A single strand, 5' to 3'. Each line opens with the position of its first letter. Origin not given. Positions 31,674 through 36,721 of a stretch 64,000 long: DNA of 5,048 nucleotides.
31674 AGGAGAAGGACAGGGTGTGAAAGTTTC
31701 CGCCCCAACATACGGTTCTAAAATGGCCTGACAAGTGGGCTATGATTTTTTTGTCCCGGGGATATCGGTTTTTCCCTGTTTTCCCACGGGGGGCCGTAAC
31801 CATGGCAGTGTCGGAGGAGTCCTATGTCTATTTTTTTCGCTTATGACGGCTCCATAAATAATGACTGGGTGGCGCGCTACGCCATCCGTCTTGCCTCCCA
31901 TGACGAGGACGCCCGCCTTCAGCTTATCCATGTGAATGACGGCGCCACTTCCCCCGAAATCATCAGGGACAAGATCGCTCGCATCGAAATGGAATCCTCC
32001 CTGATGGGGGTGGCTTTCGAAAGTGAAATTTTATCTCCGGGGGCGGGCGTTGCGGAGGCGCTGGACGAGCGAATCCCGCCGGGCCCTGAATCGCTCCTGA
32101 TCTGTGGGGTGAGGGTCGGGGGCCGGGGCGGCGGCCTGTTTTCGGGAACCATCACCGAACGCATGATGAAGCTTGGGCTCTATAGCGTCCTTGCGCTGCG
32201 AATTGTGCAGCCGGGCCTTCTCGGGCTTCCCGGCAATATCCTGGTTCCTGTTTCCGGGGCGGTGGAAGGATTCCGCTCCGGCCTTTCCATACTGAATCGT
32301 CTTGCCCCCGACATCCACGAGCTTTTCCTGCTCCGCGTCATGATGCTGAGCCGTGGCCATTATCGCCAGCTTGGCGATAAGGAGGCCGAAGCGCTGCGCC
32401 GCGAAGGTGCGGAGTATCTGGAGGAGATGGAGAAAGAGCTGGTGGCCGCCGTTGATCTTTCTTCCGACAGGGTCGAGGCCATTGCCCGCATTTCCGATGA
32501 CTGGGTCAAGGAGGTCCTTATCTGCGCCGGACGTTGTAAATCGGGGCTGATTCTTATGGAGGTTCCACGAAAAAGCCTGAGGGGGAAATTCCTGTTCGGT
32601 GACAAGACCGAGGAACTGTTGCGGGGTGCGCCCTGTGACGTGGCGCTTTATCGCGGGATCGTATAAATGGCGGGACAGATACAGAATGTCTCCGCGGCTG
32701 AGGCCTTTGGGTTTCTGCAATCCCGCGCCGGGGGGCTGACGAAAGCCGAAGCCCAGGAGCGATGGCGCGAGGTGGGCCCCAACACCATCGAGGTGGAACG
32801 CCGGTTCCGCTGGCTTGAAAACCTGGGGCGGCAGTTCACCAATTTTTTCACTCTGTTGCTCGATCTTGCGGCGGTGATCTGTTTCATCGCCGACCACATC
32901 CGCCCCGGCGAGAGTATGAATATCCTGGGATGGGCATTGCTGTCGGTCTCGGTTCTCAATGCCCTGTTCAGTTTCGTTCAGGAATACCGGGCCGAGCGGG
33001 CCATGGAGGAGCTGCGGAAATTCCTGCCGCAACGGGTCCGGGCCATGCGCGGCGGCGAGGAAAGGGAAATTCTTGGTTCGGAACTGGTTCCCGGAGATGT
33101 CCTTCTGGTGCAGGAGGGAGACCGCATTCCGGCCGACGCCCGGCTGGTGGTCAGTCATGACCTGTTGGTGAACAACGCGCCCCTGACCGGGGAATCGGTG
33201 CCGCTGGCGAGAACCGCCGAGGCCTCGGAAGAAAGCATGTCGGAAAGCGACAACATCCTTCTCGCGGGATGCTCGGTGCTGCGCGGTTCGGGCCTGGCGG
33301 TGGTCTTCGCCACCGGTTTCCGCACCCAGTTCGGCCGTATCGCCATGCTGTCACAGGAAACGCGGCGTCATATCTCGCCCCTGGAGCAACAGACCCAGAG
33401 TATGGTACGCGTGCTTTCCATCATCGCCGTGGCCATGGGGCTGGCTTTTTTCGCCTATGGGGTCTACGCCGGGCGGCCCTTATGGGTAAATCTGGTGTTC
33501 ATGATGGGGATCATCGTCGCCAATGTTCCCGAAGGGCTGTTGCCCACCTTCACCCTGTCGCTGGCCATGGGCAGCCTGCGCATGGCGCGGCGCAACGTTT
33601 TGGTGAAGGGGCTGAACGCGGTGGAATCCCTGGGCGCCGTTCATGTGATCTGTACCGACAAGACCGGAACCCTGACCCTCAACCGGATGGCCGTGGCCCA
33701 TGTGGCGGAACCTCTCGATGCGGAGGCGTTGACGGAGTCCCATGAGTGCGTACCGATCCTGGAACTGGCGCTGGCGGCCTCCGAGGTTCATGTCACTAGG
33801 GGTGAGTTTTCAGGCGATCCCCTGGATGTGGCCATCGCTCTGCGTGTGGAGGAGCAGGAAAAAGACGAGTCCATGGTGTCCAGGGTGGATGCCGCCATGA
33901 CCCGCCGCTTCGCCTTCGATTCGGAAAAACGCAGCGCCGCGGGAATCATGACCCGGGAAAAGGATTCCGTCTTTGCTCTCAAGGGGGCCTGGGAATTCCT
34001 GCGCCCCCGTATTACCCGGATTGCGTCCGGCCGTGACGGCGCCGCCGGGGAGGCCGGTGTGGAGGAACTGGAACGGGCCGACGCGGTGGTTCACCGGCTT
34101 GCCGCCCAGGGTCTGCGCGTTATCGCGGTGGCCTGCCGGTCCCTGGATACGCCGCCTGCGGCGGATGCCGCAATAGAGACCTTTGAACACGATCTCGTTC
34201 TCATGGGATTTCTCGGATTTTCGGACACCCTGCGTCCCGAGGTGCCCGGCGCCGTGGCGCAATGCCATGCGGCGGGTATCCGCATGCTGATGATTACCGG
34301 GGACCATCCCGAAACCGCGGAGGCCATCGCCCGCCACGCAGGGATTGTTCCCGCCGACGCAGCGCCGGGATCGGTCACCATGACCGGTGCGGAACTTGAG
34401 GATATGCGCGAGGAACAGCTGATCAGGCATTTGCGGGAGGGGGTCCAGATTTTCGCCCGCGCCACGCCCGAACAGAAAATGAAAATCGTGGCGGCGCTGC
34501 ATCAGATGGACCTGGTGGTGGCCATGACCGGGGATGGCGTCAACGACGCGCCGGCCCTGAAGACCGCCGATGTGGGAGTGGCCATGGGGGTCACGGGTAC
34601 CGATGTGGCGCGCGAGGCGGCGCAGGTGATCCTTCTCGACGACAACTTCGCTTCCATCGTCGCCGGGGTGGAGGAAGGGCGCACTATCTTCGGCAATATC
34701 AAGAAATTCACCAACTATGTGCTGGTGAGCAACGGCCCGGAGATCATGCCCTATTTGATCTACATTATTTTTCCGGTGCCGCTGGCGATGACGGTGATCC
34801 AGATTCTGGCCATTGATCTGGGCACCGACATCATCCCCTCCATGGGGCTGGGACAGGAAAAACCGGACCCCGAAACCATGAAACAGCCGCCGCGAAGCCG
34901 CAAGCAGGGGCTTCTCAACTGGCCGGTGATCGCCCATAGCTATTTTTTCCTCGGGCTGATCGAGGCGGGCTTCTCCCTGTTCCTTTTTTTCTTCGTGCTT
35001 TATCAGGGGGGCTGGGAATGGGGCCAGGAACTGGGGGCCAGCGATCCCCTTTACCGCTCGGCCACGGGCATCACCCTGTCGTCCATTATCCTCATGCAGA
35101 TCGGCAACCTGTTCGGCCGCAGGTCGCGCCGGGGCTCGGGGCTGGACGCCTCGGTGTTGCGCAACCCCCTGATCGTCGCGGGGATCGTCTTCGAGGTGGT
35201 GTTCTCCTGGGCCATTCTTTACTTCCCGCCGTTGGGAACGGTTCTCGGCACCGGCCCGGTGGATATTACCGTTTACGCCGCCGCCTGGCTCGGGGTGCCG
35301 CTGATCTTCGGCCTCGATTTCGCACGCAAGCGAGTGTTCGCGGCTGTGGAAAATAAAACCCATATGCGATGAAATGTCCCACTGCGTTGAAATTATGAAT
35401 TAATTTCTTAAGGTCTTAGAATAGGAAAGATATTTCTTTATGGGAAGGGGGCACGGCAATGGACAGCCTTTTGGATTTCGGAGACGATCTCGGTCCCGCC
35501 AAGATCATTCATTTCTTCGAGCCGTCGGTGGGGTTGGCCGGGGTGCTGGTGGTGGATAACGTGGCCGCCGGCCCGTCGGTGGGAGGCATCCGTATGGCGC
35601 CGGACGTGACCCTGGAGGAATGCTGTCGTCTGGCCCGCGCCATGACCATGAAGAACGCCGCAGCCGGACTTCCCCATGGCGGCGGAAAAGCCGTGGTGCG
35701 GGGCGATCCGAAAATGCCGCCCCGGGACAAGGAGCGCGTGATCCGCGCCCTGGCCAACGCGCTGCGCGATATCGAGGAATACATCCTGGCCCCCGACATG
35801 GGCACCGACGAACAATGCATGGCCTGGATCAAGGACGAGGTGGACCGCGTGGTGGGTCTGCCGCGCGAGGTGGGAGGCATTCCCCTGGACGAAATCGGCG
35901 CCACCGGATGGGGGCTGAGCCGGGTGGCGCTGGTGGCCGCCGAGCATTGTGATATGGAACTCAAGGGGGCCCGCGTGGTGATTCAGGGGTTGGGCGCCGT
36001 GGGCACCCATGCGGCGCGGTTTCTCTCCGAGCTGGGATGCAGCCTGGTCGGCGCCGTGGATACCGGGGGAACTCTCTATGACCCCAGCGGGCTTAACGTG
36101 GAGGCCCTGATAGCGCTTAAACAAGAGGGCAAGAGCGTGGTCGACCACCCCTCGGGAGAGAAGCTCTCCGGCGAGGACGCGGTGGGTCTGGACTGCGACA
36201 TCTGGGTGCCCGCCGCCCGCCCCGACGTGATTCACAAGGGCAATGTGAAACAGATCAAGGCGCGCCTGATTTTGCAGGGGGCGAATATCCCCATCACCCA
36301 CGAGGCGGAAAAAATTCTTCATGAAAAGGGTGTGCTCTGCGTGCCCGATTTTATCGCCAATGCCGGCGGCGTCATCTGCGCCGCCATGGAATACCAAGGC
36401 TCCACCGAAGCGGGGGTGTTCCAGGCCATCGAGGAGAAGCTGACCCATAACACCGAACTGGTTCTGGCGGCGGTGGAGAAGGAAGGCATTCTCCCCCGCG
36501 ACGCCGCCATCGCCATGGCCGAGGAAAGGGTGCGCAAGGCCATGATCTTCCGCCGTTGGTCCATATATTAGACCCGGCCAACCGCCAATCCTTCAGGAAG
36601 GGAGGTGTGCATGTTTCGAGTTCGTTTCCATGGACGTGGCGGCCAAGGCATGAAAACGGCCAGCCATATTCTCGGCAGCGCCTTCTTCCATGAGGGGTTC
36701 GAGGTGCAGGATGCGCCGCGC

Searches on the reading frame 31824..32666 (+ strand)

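Call 62: search_protein_families(library=pfam, proteins=[window:31824-32666:+], max_evalue=0.00001)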
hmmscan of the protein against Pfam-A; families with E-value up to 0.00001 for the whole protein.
window:31824-32666:+ (280 aa): 1 family
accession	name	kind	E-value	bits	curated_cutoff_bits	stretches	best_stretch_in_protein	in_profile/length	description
PF00582.32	Usp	-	4e-09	37.6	24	0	166-277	32-141/141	Universal stress protein family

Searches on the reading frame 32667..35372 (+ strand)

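Call 62: search_protein_families(library=pfam, proteins=[window:32667-35372:+], max_evalue=0.00001)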
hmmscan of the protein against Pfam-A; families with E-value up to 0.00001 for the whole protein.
window:32667-35372:+ (901 aa): 4 families
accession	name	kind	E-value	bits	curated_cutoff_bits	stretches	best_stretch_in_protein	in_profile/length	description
PF00122.25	E1-E2_ATPase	-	1.6e-44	152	28.1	1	120-309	3-181/181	E1-E2 ATPase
PF00689.26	Cation_ATPase_C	-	1.5e-38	132.7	27.3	1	705-889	1-174/175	Cation transporting ATPase, C-terminus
PF00702.32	Hydrolase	-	6.2e-15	56.5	26.4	1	327-635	3-191/191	haloacid dehalogenase-like hydrolase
PF00690.31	Cation_ATPase_N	-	1.2e-11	44.5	20.4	1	8-72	4-69/69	Cation transporter/ATPase, N-terminus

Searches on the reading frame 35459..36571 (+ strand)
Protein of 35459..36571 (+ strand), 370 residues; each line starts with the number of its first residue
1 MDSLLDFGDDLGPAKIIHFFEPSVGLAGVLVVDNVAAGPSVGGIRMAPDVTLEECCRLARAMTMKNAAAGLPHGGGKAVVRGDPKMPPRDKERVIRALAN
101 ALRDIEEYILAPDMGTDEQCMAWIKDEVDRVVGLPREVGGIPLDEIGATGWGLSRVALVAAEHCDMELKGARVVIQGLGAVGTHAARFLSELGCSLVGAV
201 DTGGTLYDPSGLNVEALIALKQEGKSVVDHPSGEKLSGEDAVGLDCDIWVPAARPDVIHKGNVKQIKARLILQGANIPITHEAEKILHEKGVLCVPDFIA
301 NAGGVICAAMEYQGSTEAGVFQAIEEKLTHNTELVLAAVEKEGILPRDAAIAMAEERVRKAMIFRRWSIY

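Call 62: search_protein_families(library=pfam, proteins=[window:35459-36571:+], max_evalue=0.00001)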
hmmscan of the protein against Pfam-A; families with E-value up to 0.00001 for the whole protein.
window:35459-36571:+ (370 aa): 2 families
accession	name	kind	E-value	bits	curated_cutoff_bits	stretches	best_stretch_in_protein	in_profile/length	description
PF00208.27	ELFV_dehydrog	-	2.1e-57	195.1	23.4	1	139-365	1-240/241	Glutamate/Leucine/Phenylalanine/Valine dehydrogenase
PF02812.23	ELFV_dehydrog_N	-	1.3e-25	90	25.3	1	27-129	22-128/129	Glu/Leu/Phe/Val dehydrogenase, dimerisation domain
